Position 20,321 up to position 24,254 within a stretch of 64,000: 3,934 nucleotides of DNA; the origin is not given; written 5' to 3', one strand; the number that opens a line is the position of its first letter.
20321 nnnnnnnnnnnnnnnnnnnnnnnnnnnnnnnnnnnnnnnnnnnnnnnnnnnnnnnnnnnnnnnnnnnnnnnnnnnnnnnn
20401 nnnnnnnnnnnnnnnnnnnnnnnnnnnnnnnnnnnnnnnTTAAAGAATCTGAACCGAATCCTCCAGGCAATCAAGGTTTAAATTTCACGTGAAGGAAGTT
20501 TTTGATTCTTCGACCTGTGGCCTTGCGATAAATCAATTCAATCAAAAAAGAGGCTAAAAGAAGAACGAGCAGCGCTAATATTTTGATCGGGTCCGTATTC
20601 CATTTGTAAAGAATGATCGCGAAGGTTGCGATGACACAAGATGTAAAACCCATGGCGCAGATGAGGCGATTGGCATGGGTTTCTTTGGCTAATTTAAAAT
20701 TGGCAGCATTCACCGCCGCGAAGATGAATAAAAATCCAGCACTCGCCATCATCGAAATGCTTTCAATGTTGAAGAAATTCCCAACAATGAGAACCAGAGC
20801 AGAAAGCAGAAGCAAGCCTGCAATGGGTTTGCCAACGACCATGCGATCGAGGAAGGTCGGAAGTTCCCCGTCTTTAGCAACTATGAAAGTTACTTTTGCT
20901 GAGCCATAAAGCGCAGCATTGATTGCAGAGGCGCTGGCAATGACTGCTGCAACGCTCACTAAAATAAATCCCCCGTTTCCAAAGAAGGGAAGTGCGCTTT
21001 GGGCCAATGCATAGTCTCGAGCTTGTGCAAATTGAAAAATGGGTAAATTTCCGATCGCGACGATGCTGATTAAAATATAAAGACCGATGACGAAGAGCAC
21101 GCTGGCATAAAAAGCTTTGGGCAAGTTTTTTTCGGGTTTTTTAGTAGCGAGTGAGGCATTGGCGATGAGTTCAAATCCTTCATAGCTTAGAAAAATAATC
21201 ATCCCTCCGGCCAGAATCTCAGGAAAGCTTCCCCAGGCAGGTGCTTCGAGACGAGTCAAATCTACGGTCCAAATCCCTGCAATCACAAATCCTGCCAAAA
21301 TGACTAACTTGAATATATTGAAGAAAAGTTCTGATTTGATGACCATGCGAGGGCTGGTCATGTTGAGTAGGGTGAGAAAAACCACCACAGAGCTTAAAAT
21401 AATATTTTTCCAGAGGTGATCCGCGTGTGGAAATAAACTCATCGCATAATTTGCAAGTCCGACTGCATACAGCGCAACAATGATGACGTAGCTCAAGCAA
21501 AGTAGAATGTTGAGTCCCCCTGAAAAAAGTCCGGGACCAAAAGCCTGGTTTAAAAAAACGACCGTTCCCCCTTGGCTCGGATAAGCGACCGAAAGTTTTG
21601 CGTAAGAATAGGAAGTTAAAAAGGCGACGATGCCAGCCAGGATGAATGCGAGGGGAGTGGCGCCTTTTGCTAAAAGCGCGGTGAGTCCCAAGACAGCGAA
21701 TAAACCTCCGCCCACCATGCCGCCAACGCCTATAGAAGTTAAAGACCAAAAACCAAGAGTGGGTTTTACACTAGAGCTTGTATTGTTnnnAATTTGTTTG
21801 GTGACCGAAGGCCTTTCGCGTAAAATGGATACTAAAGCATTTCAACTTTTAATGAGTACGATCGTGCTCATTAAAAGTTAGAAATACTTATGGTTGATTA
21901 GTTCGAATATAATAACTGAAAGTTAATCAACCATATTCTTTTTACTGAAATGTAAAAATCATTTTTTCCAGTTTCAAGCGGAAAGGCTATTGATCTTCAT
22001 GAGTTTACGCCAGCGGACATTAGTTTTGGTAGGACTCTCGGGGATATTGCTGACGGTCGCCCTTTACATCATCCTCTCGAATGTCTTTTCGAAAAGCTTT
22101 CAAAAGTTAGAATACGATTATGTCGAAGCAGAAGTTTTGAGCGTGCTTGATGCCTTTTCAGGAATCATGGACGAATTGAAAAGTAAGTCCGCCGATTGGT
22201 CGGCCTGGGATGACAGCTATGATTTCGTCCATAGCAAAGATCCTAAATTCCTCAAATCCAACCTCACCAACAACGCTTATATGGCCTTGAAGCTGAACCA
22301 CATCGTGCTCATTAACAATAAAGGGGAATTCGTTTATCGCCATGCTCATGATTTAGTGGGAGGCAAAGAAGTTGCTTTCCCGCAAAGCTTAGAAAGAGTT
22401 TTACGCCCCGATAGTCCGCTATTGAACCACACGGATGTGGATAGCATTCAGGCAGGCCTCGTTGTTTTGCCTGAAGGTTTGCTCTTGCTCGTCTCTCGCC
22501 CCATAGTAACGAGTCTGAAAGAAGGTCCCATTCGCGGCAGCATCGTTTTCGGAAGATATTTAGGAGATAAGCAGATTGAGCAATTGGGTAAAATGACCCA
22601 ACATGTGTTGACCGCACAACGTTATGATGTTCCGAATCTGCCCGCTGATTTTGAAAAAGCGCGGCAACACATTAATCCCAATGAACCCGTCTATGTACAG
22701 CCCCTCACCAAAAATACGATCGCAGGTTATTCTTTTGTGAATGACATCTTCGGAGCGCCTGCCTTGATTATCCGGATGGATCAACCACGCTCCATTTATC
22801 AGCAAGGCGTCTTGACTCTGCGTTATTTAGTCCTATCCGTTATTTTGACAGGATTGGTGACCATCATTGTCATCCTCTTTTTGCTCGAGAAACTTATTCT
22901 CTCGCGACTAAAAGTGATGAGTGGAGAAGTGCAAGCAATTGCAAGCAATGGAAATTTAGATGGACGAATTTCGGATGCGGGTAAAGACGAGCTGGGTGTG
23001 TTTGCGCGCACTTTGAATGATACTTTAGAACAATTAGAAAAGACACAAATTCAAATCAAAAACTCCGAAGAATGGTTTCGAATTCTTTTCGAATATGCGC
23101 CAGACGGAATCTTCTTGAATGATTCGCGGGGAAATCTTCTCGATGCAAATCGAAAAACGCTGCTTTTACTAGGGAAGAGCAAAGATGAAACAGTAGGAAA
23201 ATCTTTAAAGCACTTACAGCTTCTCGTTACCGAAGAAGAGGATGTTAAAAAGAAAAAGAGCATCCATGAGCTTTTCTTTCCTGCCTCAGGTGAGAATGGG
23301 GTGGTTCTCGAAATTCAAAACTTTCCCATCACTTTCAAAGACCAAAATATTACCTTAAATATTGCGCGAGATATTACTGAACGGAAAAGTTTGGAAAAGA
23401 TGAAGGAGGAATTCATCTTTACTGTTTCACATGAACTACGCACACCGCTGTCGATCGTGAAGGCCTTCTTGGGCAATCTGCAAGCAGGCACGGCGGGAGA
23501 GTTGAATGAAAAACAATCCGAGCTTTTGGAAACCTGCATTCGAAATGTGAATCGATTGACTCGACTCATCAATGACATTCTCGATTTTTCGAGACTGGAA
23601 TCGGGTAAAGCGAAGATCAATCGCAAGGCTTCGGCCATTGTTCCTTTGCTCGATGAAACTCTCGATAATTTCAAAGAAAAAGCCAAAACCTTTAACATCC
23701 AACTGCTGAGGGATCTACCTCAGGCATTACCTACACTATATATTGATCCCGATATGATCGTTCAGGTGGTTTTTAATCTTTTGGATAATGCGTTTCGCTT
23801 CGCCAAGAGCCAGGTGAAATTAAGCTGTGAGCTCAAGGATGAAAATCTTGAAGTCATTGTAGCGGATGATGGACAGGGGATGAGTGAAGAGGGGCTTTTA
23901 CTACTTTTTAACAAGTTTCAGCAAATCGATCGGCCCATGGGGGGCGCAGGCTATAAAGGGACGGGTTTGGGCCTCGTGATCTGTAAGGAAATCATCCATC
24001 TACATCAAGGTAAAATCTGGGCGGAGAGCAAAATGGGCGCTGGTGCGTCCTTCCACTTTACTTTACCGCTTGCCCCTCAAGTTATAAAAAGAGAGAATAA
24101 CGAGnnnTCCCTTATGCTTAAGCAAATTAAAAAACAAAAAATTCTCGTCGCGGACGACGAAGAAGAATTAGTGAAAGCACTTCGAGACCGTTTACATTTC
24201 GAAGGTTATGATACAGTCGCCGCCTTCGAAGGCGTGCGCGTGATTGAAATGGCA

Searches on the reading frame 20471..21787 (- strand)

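Call 24: search_protein_families(library=ncbifam, proteins=[window:20471-21787:-], max_evalue=0.00001)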
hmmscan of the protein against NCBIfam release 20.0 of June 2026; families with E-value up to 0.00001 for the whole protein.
window:20471-21787:- (438 aa): 18 families
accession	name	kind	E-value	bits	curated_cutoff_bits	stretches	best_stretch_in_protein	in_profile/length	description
TIGR00909.1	2A0306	subfamily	1.3e-46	159.5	556.8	1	9-420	3-429/429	amino acid transporter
NF053761.1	BrChAATpBcaP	equivalog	2.3e-28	99.4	690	1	3-420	16-451/460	branched-chain amino acid transporter BcaP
TIGR00905.1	2A0302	subfamily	4.3e-17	62.1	409.05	1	10-432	8-444/473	basic amino acid/polyamine antiporter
NF008466.1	PRK11357.1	equivalog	1.5e-16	60.4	800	1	7-307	6-315/446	fructoselysine/psicoselysine transporter FrlA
NF008245.0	PRK11021.1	equivalog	2.5e-15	56.4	284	1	6-396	3-394/419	L-methionine/branched-chain amino acid transporter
TIGR00913.1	2A0310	subfamily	1.5e-14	53.6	578.7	2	17-172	10-164/480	amino acid permease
TIGR01773.1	GABAperm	equivalog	1.8e-13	50.1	678.1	1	15-374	18-393/452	GABA permease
TIGR00906.1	2A0303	subfamily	4.5e-13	48.5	681.7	1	191-362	251-422/602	cationic amino acid transport permease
TIGR00911.1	2A0308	subfamily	6.4e-13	48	701.8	1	8-335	45-385/505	L-type amino acid transporter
NF008094.0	PRK10836.1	subfamily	2.1e-12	46.6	735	1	12-320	18-343/489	amino acid permease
NF007929.0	PRK10644.1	equivalog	4.1e-12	45.5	574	1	9-355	8-353/445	arginine/agmatine antiporter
NF008484.0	PRK11387.1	equivalog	9.9e-12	44.6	716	1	6-332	11-351/471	S-methylmethionine permease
NF007602.0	PRK10249.1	equivalog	1.5e-11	43.9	851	1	15-414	27-447/458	phenylalanine transporter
TIGR00908.1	2A0305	equivalog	7.3e-11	41.6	381.75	1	6-370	4-374/442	ethanolamine permease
NF007876.0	PRK10580.1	equivalog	1.1e-09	37.7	736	1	8-355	8-360/457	proline-specific permease ProY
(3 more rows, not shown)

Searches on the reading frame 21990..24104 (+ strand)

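Call 24: search_protein_families(library=ncbifam, proteins=[window:21990-24104:+], max_evalue=0.00001)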
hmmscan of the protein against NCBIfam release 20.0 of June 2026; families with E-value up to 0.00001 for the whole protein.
window:21990-24104:+ (705 aa): 78 families (the best 25 are shown)
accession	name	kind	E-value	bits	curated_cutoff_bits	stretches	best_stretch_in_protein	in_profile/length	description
NF033092.0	HK_WalK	equivalog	3.2e-71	240.7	725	1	267-694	166-594/594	cell wall metabolism sensor histidine kinase WalK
NF046044.1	PnpS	equivalog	1e-64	219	400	1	318-693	12-390/390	two-component system histidine kinase PnpS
NF047874.1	MASE3_PAS_HK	subfamily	1.1e-57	196.3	560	1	286-700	207-630/655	MASE3 domain-containing sensor histidine kinase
TIGR02966.1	phoR_proteo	equivalog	2.9e-52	177.7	334.2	1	361-691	6-332/333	phosphate regulon sensor histidine kinase PhoR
TIGR02956.1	TMAO_torS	equivalog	5.2e-49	167.2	676.5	1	459-695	453-683/967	TMAO reductase system sensor histidine kinase/response regulator TorS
NF033093.1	HK_VicK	exception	1.5e-47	162.2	680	1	276-702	10-443/448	cell wall metabolism sensor histidine kinase VicK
NF011874.0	PRK15347.1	equivalog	8.5e-46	156.4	852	1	455-695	383-615/921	two component system sensor kinase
NF006800.0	PRK09303.1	equivalog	1.3e-44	152.8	342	1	467-696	146-379/383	histidine kinase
NF040691.1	MtrAB_MtrB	equivalog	4e-44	151.5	450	1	454-695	253-493/507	MtrAB system histidine kinase MtrB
NF045911.1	TCSHisKinNblS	equivalog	1.8e-43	148.8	1000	1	278-694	180-620/621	two-component system sensor histidine kinase NblS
NF008468.0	PRK11360.1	equivalog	1.9e-40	138.9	646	1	268-697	186-611/616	two-component system sensor histidine kinase AtoS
NF008302.0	PRK11091.1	equivalog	2.5e-40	138.4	838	1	339-695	133-506/779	aerobic respiration two-component sensor histidine kinase ArcB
NF008318.0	PRK11107.1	equivalog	4.3e-40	137.6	890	1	452-696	275-520/920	two-component sensor histidine kinase BarA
NF012163.2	BaeS_SmeS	equivalog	1.7e-39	136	500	1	468-692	236-456/457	sensor histidine kinase efflux regulator BaeS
NF047465.1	hybrid_HK_LvrA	exception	6.6e-39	133.6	1200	1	467-699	197-428/819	hybrid histidine kinase/response regulator LvrA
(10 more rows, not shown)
